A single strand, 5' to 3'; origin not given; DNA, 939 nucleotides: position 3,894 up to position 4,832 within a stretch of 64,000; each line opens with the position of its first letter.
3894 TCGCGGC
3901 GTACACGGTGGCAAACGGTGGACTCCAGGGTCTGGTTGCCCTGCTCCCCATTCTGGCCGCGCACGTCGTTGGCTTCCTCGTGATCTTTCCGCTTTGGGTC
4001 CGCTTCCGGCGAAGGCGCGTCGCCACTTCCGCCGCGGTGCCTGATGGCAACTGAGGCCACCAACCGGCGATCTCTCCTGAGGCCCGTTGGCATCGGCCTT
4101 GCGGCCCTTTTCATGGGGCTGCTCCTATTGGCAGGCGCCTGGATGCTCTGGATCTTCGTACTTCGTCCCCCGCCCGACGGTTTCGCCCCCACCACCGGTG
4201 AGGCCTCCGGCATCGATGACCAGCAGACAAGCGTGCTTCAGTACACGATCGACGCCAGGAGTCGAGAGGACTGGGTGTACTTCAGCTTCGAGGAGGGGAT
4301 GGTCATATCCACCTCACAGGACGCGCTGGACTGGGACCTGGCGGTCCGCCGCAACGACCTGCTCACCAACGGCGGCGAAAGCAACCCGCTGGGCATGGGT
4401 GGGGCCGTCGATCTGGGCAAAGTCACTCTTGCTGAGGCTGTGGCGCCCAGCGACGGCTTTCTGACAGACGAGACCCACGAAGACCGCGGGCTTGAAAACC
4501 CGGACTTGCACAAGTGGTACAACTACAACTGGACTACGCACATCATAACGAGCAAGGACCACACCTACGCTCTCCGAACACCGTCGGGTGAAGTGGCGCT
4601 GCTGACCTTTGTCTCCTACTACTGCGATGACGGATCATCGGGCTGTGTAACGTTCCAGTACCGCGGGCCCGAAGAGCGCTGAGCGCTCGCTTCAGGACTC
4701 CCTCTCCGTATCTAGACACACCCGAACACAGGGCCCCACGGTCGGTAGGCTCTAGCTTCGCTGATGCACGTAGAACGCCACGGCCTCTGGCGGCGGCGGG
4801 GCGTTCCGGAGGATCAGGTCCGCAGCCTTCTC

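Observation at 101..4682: hemA followed directly by two paralogous radical-SAM/SPASM genes and an HmuY-like protein: possible alternative heme-biosynthesis or heme-handling operon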

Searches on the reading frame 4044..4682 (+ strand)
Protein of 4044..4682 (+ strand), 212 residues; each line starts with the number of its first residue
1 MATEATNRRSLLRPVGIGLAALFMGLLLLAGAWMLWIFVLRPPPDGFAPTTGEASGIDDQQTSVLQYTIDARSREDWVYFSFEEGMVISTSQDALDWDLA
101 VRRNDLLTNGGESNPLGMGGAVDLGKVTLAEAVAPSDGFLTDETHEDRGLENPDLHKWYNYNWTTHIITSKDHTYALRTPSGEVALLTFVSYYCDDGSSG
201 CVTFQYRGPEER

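Call 5: search_protein_families(library=ncbifam, proteins=[window:4044-4682:+], max_evalue=0.01)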
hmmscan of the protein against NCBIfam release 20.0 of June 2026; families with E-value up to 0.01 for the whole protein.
window:4044-4682:+ (212 aa): 0 families

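Call 6: search_protein_families(library=pfam, proteins=[window:4044-4682:+], max_evalue=0.01)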
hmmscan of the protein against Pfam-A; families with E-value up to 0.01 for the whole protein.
window:4044-4682:+ (212 aa): 1 family
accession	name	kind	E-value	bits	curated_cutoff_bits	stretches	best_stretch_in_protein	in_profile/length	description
PF14064.11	HmuY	-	6.8e-17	62.5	27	1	74-206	2-157/157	HmuY protein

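Call 10: find_encoding_contigs(protein=window:4044-4682:+, flank=10000, max_places=6)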
Protein window:4044-4682:+ (212 aa): 1 contig read that carries it; 1 place shown.
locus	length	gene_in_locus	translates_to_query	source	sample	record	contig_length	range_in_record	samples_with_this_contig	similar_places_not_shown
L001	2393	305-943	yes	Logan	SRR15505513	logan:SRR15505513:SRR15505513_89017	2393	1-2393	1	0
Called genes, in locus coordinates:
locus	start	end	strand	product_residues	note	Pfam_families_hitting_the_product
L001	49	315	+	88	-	-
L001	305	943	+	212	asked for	PF14064:HmuY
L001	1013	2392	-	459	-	?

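Call 25: find_homologous_proteins(query=window:4044-4682:+, max_evalue=0.001)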
Query window:4044-4682:+ (212 aa): 180 proteins with E <= 0.001 among 963 candidates; the best 120 are listed.
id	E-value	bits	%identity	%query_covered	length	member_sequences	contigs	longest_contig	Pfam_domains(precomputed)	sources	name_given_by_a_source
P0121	1.6e-126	438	100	89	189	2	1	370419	PF14064.12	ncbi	-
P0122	3.8e-119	414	84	100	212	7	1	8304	PF14064.12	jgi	-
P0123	4.1e-116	404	82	100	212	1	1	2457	PF14064.12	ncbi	-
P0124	5.6e-116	404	82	100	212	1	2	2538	PF14064.12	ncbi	ncbi:MAG: HmuY family protein [Dehalococcoidia bacterium]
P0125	7.4e-116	403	83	100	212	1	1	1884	PF14064.12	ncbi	-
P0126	1.1e-115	403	82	100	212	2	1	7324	PF14064.12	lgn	-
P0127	4.0e-115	401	82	100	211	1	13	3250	PF14064.12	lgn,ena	-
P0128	1.1e-114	399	83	100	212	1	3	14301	PF14064.12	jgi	jgi:hypothetical protein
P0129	1.2e-113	396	82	100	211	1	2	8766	PF14064.12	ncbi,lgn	-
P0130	1.4e-111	389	80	100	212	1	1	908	PF14064.12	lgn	-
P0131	2.2e-110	385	79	100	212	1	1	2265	PF14064.12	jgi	jgi:hypothetical protein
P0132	3.3e-109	382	80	98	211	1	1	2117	PF14064.12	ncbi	ncbi:MAG: HmuY family protein [Dehalococcoidia bacterium]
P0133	5.1e-109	381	79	99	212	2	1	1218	PF14064.12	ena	-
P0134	9.6e-109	380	77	100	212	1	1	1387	PF14064.12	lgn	-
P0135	6.9e-107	374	76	98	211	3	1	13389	PF14064.12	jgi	-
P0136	9.8e-107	374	76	100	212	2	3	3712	PF14064.12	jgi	jgi:hypothetical protein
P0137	5.1e-106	371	78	93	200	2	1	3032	PF14064.12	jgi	jgi:hypothetical protein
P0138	4.6e-105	368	78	94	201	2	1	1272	PF14064.12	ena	-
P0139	1.2e-104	367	73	98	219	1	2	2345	PF14064.12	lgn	-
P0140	6.7e-102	358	73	100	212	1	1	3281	PF14064.12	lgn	-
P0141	2.4e-99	349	84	84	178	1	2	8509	PF14064.12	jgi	jgi:hypothetical protein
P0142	1.3e-93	331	86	78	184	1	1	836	PF14064.12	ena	-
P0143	5.1e-92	325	65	100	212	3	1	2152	PF14064.12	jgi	jgi:hypothetical protein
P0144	1.1e-91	324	66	100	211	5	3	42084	PF14064.12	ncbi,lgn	-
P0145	1.8e-91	324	66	100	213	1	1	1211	PF14064.12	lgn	-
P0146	2.1e-91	323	66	100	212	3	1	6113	PF14064.12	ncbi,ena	-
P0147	1.9e-90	320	68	91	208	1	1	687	PF14064.12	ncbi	-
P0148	2.2e-90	320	66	98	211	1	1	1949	PF14064.12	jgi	-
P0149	4.6e-90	319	65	100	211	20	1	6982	PF14064.12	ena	-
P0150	1.1e-89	318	64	99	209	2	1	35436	PF14064.12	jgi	jgi:hypothetical protein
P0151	1.7e-89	317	64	100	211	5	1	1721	PF14064.12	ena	-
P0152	3.0e-89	316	64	99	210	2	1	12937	PF14064.12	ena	-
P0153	3.2e-89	316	67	98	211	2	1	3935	PF14064.12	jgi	jgi:hypothetical protein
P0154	3.5e-89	316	66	97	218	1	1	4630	PF14064.12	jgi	jgi:hypothetical protein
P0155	7.4e-89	315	66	98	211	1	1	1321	PF14064.12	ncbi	-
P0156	7.4e-89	315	67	97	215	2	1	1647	PF14064.12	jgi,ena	-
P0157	7.9e-89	315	63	100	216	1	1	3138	PF14064.12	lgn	-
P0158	8.2e-89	315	65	100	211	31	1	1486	PF14064.12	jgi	-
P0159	9.0e-89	315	64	100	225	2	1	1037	PF14064.12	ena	-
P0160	2.0e-88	314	61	100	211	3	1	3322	PF14064.12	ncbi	ncbi:MAG: HmuY family protein [Dehalococcoidia bacterium]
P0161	2.7e-88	313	64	100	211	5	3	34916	PF14064.12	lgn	-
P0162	3.3e-88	313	63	99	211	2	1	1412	PF14064.12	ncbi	-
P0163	4.8e-88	312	61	95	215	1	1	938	PF14064.12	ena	-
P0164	5.8e-88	312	66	98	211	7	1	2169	PF14064.12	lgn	-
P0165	5.9e-88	312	64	100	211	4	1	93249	PF14064.12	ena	-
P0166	6.2e-88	312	64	99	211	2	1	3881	PF14064.12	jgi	jgi:hypothetical protein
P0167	1.5e-87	311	66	98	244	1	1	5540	PF14064.12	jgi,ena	-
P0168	7.8e-87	308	64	97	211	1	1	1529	PF14064.12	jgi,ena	-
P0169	1.0e-86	308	62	99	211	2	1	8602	PF14064.12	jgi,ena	-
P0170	1.1e-86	308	65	84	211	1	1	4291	PF14064.12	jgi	jgi:hypothetical protein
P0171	1.2e-86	308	60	100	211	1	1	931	PF14064.12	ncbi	-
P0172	1.2e-86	308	61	100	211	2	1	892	PF14064.12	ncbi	-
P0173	1.4e-86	308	62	99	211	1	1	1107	PF14064.12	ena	-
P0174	2.1e-86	307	63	100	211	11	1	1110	PF14064.12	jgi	-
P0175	2.4e-86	307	64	99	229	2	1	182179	PF14064.12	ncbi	-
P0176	3.3e-86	306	63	97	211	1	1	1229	PF14064.12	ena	-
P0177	4.5e-86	306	67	91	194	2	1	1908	PF14064.12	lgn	-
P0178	6.1e-86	306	67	92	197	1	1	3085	PF14064.12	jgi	jgi:hypothetical protein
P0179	7.9e-86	305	63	98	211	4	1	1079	PF14064.12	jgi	-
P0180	1.3e-85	304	62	99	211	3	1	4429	PF14064.12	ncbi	-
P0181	2.0e-85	304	65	94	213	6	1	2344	PF14064.12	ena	-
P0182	2.6e-85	303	64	97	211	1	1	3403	PF14064.12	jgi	jgi:hypothetical protein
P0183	2.7e-85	303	62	98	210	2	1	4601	PF14064.12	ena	-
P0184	4.9e-85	303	61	100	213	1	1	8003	PF14064.12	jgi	jgi:hypothetical protein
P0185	6.7e-85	302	64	99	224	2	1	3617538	PF14064.12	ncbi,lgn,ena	-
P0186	1.1e-84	301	64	94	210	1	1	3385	PF14064.12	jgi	jgi:HmuY protein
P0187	1.1e-84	301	61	99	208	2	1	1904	PF14064.12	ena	-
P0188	1.2e-84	301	62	99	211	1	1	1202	PF14064.12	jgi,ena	-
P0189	1.9e-84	301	66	86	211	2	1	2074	PF14064.12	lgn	-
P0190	2.3e-84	300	63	98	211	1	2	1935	PF14064.12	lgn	-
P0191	2.9e-84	300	60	100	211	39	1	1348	PF14064.12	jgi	jgi:hypothetical protein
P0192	6.4e-84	299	60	98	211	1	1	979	PF14064.12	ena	-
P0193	6.6e-84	299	60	98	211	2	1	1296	PF14064.12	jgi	-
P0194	1.3e-83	298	60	100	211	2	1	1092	PF14064.12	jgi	-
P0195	1.6e-83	298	60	98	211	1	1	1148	PF14064.12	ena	-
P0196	2.0e-83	297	64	99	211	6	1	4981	PF14064.12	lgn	-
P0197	2.8e-83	297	64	98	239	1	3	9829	PF14064.12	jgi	-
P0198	3.0e-83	297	62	98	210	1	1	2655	PF14064.12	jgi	jgi:hypothetical protein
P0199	4.3e-83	296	61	97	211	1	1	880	PF14064.12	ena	-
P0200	4.9e-83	296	69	85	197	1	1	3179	PF14064.12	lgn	-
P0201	7.1e-83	296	65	93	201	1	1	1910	PF14064.12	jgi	jgi:hypothetical protein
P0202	7.2e-83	295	63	97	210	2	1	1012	PF14064.12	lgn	-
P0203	7.3e-83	295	62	97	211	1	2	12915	PF14064.12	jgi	jgi:hypothetical protein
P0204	1.0e-82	295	59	98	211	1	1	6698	PF14064.12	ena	-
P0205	1.5e-82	294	62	99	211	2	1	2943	PF14064.12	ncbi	-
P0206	1.7e-82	294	59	99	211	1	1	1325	PF14064.12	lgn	-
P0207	2.7e-82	294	62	96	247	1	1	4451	PF14064.12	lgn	-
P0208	3.4e-82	293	58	98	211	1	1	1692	PF14064.12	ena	-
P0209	7.9e-82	292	60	98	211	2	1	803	PF14064.12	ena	-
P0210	1.0e-81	292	59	98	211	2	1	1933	PF14064.12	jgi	-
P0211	1.1e-81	292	67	89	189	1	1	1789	PF14064.12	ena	-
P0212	1.2e-81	291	61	96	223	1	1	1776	PF14064.12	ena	-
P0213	1.3e-81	291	61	98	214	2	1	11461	PF14064.12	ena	-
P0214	1.8e-81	291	61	100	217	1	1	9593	PF14064.12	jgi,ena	-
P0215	2.7e-81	290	59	100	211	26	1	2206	PF14064.12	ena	-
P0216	4.2e-81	290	61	100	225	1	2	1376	PF14064.12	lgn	-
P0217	8.6e-81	289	63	85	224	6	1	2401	PF14064.12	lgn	-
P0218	9.0e-81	289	64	83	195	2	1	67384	PF14064.12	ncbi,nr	ncbi:MAG: hypothetical protein A2148_01500 [Chloroflexi bacterium RBG_16_68_14]|nr:MAG: hypothetical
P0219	1.1e-80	288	57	96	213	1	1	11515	PF14064.12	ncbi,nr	ncbi:MAG: HmuY family protein [Chloroflexi bacterium]|nr:HmuY family protein [Chloroflexota bacteriu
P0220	1.2e-80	288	65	89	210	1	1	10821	PF14064.12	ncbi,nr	ncbi:MAG: HmuY family protein [Chloroflexi bacterium]|nr:HmuY family protein [Chloroflexota bacteriu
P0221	1.3e-80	288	61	94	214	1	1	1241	PF14064.12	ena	-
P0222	2.2e-80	287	63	91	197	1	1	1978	PF14064.12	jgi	jgi:hypothetical protein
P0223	2.6e-80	287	62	92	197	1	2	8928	PF14064.12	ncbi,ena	-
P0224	2.7e-80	287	61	100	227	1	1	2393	PF14064.12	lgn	-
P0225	3.7e-80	287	60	95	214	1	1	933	PF14064.12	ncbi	-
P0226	4.1e-80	286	58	96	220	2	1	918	PF14064.12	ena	-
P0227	5.7e-80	286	61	98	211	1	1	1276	PF14064.12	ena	-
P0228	8.5e-80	285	60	94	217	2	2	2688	PF14064.12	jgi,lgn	jgi:hypothetical protein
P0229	1.0e-79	285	66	89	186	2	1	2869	PF14064.12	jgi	jgi:hypothetical protein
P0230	1.3e-79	285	59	95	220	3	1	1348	PF14064.12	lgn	-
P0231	1.5e-79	285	58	96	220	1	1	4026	PF14064.12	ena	-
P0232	2.0e-79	284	60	100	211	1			PF14064.12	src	-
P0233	2.0e-79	284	60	96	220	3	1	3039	PF14064.12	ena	-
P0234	4.0e-79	283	58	97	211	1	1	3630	PF14064.12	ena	-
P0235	7.2e-79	282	58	95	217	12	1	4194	PF14064.12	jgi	-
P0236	1.2e-78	282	66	88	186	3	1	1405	PF14064.12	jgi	jgi:hypothetical protein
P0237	2.1e-78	281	57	96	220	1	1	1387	PF14064.12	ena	-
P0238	2.2e-78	281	59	100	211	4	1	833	PF14064.12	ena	-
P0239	3.6e-78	280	60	95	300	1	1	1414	PF14064.12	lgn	-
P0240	2.8e-76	274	59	92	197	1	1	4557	PF14064.12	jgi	jgi:hypothetical protein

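Call 26: find_encoding_contigs(protein=P0121, flank=10000, max_places=3)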
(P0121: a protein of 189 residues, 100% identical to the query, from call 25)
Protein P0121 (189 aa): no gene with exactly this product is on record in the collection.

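Call 27: find_encoding_contigs(protein=P0185, flank=10000, max_places=2)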
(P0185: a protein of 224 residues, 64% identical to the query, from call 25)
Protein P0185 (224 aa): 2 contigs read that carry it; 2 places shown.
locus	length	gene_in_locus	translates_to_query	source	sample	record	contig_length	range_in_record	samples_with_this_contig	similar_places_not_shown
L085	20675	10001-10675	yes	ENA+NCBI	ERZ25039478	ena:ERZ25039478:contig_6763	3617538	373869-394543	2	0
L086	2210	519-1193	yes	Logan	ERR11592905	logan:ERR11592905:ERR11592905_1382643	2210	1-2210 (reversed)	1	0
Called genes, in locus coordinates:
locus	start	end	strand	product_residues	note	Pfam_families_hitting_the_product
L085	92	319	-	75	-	-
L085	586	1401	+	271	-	-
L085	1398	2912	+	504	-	-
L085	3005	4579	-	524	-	PF07730:HisKA_3, PF02518:HATPase_c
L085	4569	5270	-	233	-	PF00072:Response_reg, PF00196:GerE, PF08281:Sigma70_r4_2 (weak)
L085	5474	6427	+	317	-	PF12838:Fer4_7 (weak), PF13247:Fer4_11, PF13187:Fer4_9 (weak), PF00037:Fer4 (weak), PF12797:Fer4_2 (weak), PF12837:Fer4_6 (weak), PF13237:Fer4_10 (weak), PF13247:Fer4_11 (weak)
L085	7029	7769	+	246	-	-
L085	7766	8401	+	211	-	-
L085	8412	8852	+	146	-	PF00034:Cytochrom_C (weak), PF13442:Cytochrome_CBB3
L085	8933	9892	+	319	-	PF09459:EB_dh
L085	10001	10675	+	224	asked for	PF14064:HmuY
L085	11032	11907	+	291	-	PF16884:ADH_N_2, PF00107:ADH_zinc_N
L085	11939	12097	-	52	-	-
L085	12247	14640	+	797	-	PF00912:Transgly, PF00905:Transpeptidase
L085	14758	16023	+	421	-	PF13205:Big_5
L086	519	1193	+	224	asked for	PF14064:HmuY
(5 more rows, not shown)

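Call 29: find_encoding_contigs(protein=P0128, flank=10000, max_places=3)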
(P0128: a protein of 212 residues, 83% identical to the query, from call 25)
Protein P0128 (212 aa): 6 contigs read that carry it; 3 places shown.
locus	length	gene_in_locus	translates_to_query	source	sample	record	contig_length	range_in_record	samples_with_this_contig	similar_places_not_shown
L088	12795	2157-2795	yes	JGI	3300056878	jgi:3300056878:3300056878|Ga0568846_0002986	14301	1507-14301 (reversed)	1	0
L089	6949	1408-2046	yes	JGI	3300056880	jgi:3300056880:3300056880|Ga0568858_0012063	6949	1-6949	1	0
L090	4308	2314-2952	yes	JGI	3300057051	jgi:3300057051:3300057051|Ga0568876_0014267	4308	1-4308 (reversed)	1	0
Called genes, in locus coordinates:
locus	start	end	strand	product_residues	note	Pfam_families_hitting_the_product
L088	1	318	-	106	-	?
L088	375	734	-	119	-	PF01425:Amidase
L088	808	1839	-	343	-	PF00478:IMPDH (faint), PF03060:NMO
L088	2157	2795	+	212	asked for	PF14064:HmuY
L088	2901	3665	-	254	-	PF00561:Abhydrolase_1, PF12146:Hydrolase_4, PF12697:Abhydrolase_6, PF00561:Abhydrolase_1 (weak)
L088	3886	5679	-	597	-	PF07287:AtuA, PF23544:AtuA_ferredoxin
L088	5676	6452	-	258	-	PF00378:ECH_1, PF16113:ECH_2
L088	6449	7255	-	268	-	PF12867:DinB_2 (weak), PF11716:MDMPI_N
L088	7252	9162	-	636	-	PF00289:Biotin_carb_N, PF02786:CPSase_L_D2, PF07478:Dala_Dala_lig_C, PF02785:Biotin_carb_C, PF21139:BT_MCC_alpha, PF00364:Biotin_lipoyl, PF25973:BSH_CzcB (faint)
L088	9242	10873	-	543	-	PF01039:Carboxyl_trans, PF03255:ACCA (faint)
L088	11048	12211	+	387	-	PF02771:Acyl-CoA_dh_N, PF02770:Acyl-CoA_dh_M, PF00441:Acyl-CoA_dh_1, PF08028:Acyl-CoA_dh_2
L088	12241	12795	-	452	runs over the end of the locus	-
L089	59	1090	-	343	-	PF00478:IMPDH (faint), PF03060:NMO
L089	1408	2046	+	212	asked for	PF14064:HmuY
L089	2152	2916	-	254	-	PF00561:Abhydrolase_1, PF12146:Hydrolase_4, PF12697:Abhydrolase_6, PF00561:Abhydrolase_1 (weak)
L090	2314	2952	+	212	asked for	PF14064:HmuY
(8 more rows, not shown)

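Call 41: search_solved_structures(query=window:4044-4682:+, max_evalue=1, show_alignments=2)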
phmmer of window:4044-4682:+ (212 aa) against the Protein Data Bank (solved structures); distinct sequences matched with E-value up to 1: 8.
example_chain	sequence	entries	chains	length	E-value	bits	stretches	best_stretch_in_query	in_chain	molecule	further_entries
3h8t_A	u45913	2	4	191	5.7e-14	55.5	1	66-173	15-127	HmuY | Haemophore HmuY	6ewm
8b6a_A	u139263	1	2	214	5.1e-13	52.3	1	58-207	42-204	Conserved hypothetical lipoprotein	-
4gbs_A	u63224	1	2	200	5.7e-07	32.6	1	87-211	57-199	Putative lipoprotein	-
3u22_A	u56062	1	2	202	0.0015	21.4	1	67-209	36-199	putative HmuY_like heme binding protein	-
8b61_A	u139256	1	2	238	0.016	18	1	75-126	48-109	Conserved hypothetical lipoprotein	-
6eu8_A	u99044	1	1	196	0.038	16.8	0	60-100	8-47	Putative heme binding protein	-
6r2h_A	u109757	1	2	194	0.071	15.9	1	96-207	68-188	HmuY protein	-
2kcr_A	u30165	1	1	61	0.26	14.1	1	188-209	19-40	anntoxin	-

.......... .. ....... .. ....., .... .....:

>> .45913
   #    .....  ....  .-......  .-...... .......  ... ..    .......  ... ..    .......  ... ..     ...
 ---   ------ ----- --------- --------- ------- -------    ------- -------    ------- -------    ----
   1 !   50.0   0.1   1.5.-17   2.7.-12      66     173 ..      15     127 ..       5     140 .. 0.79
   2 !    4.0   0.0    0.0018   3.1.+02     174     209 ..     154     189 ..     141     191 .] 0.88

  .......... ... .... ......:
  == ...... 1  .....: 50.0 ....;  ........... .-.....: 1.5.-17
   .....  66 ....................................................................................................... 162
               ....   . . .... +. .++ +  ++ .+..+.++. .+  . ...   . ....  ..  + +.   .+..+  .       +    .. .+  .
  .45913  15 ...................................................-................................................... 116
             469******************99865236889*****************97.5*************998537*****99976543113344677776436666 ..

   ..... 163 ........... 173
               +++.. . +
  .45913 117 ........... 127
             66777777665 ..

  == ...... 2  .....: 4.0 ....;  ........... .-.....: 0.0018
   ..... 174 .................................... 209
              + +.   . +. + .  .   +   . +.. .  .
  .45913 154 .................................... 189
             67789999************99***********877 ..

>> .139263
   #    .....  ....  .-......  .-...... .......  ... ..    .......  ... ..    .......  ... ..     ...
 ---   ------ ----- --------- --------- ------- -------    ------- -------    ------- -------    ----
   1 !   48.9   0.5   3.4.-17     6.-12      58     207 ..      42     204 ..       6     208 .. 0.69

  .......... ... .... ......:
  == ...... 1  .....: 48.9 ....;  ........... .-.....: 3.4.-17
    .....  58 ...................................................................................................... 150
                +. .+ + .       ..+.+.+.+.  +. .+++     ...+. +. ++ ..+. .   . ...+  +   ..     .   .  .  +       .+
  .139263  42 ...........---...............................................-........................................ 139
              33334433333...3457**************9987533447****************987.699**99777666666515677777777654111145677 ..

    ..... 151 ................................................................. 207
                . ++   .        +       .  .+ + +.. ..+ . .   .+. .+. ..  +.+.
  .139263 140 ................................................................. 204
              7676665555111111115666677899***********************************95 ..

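Call 45: find_related_loci(query=A1, collection=metagenome_contigs, flank=10000)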
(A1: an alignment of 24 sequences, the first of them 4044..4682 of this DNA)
Query A1 (212 aa) in metagenome_contigs; peptide patterns used: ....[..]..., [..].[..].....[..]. (x = any residue, [..] = any of these).
142 stretches matched a pattern; 72 encode a relative of the query (tblastn E <= 1e-3); 72 distinct loci.
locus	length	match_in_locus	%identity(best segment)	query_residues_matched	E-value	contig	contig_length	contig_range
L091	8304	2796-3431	84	1-212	2e-122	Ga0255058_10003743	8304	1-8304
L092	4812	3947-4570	84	1-208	2e-112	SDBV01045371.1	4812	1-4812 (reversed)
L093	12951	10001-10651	74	1-212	1e-110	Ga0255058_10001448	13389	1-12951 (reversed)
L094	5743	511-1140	82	1-211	7e-109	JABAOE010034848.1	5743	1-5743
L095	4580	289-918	82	1-211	3e-109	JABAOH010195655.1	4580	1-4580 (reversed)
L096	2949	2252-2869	66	1-207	2e-94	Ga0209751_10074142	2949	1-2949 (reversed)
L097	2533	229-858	65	1-210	2e-94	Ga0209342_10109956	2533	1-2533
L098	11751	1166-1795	64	1-211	3e-90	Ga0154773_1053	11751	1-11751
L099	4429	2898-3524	62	1-210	2e-89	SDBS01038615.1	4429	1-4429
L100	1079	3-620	63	1-207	9e-97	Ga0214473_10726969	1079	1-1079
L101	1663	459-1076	66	1-207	6e-94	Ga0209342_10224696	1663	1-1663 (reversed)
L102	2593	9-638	64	1-211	6e-91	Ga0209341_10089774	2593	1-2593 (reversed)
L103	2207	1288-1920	62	1-212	2e-90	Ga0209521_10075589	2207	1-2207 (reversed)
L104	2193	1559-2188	64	1-211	3e-90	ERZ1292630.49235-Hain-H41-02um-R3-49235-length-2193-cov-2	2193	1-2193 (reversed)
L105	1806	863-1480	65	1-207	7e-91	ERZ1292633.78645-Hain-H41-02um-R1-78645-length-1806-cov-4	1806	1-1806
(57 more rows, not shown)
